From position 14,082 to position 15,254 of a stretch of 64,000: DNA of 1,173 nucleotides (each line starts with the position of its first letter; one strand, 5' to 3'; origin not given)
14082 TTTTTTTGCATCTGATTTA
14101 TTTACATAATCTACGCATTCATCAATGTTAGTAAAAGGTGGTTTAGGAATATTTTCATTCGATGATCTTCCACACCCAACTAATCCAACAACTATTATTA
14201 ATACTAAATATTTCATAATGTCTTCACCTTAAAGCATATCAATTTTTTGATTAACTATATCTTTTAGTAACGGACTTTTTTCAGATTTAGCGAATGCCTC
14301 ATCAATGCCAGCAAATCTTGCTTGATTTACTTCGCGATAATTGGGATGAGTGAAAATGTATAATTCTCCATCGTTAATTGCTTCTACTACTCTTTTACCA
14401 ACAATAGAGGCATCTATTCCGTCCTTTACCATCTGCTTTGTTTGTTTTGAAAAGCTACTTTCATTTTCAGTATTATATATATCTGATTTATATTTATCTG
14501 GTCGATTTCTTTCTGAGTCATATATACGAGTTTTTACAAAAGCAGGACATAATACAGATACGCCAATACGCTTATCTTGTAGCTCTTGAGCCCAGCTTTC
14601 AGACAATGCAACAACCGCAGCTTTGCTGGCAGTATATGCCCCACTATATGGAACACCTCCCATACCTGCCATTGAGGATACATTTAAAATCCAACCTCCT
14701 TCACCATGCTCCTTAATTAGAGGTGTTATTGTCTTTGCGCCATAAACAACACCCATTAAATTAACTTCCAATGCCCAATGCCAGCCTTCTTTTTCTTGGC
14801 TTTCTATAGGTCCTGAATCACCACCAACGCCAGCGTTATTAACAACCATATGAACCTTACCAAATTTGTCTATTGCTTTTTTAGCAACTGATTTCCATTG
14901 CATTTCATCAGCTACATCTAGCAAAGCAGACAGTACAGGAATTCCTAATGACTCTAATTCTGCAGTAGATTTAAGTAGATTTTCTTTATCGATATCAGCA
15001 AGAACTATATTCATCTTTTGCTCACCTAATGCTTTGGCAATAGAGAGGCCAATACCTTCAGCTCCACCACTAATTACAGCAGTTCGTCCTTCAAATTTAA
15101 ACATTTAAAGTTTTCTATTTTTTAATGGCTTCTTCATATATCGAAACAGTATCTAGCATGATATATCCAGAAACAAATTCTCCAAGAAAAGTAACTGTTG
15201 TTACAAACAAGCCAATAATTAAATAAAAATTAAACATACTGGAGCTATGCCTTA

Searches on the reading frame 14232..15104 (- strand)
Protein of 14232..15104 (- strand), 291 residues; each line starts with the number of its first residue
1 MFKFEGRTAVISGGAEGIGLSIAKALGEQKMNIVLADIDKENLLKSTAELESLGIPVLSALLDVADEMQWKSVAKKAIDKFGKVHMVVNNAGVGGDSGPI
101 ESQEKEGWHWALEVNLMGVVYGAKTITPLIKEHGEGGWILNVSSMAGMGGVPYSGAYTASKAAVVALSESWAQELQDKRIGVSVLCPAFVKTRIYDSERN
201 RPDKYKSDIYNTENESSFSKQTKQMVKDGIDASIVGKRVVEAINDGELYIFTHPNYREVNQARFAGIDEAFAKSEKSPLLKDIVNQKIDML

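Call 8: search_protein_families(library=pfam, proteins=[window:14232-15104:-], max_evalue=0.01)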
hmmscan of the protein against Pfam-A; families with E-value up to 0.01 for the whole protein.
window:14232-15104:- (291 aa): 3 families
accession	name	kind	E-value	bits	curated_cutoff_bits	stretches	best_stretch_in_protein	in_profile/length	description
PF00106.31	adh_short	-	1.9e-46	158.4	26.6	1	8-199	2-191/195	short chain dehydrogenase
PF13561.12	adh_short_C2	-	1.1e-38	133.6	27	1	15-203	3-189/236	Enoyl-(Acyl carrier protein) reductase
PF08659.16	KR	-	2.2e-13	50.9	22.6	1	8-174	2-166/180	KR domain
